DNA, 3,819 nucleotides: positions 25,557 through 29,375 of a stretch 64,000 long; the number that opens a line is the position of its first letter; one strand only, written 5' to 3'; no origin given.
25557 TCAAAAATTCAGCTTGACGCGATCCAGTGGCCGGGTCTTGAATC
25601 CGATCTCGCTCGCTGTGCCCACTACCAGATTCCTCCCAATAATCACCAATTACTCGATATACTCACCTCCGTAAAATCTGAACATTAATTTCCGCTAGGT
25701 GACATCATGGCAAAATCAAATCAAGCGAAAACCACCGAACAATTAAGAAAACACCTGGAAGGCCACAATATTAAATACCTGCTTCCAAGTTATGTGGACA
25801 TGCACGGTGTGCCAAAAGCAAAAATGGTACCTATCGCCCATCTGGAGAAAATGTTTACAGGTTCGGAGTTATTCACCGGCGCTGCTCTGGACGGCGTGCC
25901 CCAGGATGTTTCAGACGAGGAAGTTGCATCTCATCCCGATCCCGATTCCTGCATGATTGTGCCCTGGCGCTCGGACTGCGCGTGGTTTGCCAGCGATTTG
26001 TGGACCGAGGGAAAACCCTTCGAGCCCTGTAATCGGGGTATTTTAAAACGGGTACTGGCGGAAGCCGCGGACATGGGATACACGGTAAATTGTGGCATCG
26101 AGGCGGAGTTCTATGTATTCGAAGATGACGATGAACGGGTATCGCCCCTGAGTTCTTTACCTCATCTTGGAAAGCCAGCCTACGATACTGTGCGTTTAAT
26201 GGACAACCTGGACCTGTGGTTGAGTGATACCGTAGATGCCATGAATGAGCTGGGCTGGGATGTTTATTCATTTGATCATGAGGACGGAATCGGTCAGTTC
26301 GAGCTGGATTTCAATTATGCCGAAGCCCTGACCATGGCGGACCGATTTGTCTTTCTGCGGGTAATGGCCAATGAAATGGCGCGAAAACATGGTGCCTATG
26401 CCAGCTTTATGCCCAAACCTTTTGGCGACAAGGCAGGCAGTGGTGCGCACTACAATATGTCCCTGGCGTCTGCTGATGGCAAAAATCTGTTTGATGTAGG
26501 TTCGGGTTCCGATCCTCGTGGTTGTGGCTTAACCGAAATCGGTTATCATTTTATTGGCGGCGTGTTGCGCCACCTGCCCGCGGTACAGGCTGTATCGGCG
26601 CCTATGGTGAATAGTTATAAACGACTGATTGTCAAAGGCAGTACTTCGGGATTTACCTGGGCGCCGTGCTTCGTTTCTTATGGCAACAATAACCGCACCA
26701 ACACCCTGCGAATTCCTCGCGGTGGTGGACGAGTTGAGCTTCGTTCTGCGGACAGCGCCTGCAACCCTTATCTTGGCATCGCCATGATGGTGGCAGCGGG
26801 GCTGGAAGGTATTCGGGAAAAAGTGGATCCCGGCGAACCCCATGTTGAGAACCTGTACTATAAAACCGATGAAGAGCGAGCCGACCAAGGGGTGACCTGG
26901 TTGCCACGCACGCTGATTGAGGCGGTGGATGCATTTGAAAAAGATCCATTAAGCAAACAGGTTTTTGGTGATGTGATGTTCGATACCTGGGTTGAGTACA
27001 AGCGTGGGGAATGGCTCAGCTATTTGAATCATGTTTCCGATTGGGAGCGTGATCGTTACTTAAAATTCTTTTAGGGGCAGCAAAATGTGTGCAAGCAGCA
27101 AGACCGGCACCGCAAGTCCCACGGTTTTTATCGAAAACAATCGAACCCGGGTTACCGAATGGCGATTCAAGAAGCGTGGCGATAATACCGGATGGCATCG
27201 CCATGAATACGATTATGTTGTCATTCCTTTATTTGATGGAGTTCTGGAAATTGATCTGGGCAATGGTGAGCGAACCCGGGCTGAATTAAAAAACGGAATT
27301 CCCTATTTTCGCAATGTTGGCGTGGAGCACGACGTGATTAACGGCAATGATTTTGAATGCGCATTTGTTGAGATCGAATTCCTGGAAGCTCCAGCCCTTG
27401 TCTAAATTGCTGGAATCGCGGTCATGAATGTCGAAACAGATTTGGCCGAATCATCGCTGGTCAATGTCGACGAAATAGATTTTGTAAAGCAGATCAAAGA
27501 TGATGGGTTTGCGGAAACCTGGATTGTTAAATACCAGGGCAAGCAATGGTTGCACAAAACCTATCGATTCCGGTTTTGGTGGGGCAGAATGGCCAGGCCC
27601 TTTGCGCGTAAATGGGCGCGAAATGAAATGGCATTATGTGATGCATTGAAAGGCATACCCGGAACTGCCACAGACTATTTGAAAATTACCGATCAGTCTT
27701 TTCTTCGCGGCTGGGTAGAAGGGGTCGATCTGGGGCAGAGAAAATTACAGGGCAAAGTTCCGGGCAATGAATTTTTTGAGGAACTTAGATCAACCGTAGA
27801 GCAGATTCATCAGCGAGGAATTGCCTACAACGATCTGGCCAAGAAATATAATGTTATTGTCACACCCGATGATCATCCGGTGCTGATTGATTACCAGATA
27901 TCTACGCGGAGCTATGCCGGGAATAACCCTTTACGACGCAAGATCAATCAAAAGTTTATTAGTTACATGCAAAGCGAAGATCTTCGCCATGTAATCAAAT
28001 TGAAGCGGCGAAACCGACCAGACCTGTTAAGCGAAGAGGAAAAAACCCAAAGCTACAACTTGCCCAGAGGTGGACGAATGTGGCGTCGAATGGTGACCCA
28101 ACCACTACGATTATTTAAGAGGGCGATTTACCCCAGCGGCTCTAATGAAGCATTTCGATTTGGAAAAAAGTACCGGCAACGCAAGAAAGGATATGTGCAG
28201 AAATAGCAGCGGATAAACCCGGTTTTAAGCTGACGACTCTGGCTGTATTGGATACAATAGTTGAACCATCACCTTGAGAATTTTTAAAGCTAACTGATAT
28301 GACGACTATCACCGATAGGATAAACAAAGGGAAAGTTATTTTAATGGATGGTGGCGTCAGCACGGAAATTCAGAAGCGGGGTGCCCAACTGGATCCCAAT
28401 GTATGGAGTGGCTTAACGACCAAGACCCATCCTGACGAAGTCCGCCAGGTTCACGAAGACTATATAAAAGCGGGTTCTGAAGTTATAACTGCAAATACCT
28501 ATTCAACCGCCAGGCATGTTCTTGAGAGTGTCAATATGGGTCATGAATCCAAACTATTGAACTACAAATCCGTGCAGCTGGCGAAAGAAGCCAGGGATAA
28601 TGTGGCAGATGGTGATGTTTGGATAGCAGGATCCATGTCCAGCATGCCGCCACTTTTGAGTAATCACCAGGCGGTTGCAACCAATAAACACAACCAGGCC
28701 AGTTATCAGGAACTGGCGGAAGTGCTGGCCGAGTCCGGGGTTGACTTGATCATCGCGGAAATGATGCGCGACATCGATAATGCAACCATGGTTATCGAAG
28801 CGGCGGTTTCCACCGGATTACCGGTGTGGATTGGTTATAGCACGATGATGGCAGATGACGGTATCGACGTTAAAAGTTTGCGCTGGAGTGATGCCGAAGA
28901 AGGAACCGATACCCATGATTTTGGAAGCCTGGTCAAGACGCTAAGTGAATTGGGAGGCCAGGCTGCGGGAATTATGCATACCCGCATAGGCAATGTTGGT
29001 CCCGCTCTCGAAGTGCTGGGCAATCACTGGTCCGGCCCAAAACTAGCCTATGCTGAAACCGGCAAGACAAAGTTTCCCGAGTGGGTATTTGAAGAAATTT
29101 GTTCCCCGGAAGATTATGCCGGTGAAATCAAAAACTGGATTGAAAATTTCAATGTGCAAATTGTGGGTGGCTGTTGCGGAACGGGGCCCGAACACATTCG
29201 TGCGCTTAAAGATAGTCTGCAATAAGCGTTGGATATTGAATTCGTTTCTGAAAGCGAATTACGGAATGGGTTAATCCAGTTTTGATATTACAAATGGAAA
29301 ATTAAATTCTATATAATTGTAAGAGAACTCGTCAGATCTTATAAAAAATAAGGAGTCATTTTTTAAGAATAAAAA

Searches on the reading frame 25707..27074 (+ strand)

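Call 12: search_protein_families(library=pfam, proteins=[window:25707-27074:+], max_evalue=0.001)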
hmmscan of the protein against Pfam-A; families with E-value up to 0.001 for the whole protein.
window:25707-27074:+ (455 aa): 2 families
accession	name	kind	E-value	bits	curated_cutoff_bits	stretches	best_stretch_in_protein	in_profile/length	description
PF00120.29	Gln-synt_C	-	2e-96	323.5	24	1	108-451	3-344/344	Glutamine synthetase, catalytic domain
PF03951.24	Gln-synt_N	-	7.2e-05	22.8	33.4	1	21-90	1-70/82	Glutamine synthetase, beta-Grasp domain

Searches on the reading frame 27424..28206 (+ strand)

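Call 12: search_protein_families(library=pfam, proteins=[window:27424-28206:+], max_evalue=0.001)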
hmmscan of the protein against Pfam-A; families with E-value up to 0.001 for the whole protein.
window:27424-28206:+ (260 aa): 0 families

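Call 56: search_protein_families(library=ncbifam, proteins=[window:27424-28206:+], max_evalue=0.001)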
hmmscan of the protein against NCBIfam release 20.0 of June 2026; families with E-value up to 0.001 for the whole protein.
window:27424-28206:+ (260 aa): 5 families
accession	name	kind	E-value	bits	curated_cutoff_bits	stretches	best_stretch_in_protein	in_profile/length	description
NF006620.0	PRK09188.1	equivalog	4.3e-20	72.1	490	1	45-208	51-198/365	serine/threonine protein kinase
NF008910.0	PRK12274.1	equivalog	2.1e-17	63.4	372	1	21-207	8-178/219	serine/threonine protein kinase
NF038150.1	lanthi_synth_IV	equivalog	3.8e-07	28.8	650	1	61-166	235-351/851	class IV lanthionine synthetase LanL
NF038151.1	lanthi_synth_III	equivalog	5.3e-07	28.4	575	1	118-164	342-387/833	class III lanthionine synthetase LanKC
NF002475.0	PRK01723.1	equivalog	0.00038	19.5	142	0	106-161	137-191/241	3-deoxy-D-manno-octulosonic acid kinase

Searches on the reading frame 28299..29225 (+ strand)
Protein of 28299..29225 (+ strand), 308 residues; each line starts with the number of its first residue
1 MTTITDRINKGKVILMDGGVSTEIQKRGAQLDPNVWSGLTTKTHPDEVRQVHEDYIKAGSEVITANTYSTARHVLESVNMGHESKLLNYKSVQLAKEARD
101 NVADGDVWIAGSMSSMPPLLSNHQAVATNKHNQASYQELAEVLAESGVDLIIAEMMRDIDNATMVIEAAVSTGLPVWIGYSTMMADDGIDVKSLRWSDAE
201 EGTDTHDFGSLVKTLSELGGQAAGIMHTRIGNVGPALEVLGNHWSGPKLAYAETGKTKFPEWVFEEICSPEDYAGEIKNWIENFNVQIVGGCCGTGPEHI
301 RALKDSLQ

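Call 12: search_protein_families(library=pfam, proteins=[window:28299-29225:+], max_evalue=0.001)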
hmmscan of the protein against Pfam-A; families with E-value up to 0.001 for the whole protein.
window:28299-29225:+ (308 aa): 1 family
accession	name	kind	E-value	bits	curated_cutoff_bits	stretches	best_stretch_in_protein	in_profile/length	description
PF02574.22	S-methyl_trans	-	6.6e-52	177.6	22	1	15-306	2-282/283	Homocysteine S-methyltransferase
